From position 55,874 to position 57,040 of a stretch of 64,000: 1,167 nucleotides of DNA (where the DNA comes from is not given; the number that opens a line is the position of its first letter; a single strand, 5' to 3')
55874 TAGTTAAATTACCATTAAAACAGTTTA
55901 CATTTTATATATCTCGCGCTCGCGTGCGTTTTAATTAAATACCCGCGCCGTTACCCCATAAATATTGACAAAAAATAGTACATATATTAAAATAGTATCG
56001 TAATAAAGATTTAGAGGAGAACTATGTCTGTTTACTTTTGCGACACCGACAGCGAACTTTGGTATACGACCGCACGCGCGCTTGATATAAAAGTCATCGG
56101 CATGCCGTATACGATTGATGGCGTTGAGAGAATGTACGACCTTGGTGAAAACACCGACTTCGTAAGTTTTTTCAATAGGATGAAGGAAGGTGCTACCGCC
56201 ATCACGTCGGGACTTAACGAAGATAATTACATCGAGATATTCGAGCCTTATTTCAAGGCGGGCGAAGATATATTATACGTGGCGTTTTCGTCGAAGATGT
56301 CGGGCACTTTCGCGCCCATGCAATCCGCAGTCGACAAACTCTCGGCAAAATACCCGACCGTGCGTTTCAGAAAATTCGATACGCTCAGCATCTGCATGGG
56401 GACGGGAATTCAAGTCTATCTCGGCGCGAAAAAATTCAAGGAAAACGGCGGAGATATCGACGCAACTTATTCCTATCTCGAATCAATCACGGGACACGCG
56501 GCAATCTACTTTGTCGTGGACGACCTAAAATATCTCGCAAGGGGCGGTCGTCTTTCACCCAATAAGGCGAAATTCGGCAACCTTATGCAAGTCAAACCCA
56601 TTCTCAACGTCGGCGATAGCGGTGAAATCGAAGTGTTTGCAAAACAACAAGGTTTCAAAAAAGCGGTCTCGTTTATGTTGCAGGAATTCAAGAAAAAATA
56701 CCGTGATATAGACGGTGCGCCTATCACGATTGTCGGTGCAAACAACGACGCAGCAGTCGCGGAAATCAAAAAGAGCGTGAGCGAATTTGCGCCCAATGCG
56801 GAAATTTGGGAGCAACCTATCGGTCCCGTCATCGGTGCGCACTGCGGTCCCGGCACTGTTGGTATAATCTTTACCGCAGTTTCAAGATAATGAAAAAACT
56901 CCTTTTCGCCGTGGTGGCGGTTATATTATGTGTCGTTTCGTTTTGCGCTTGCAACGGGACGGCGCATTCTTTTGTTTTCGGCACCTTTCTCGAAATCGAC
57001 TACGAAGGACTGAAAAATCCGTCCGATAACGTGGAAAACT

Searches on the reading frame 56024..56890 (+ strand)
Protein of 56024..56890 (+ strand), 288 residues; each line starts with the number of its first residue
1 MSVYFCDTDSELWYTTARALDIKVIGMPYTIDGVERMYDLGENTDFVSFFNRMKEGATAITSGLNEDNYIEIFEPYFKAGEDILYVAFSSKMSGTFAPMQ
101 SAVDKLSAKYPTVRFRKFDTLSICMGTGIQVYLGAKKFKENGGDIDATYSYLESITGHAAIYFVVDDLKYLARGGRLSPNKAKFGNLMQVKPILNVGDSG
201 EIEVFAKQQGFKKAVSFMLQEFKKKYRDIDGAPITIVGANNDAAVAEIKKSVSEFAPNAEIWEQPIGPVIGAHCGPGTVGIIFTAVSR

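Call 91: search_protein_families(library=pfam, proteins=[window:56024-56890:+])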
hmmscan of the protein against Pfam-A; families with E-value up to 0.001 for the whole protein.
window:56024-56890:+ (288 aa): 1 family
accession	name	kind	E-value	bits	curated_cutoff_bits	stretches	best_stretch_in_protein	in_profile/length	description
PF02645.21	DegV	-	3.6e-58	197.5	27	1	8-284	8-278/280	Uncharacterised protein, DegV family COG1307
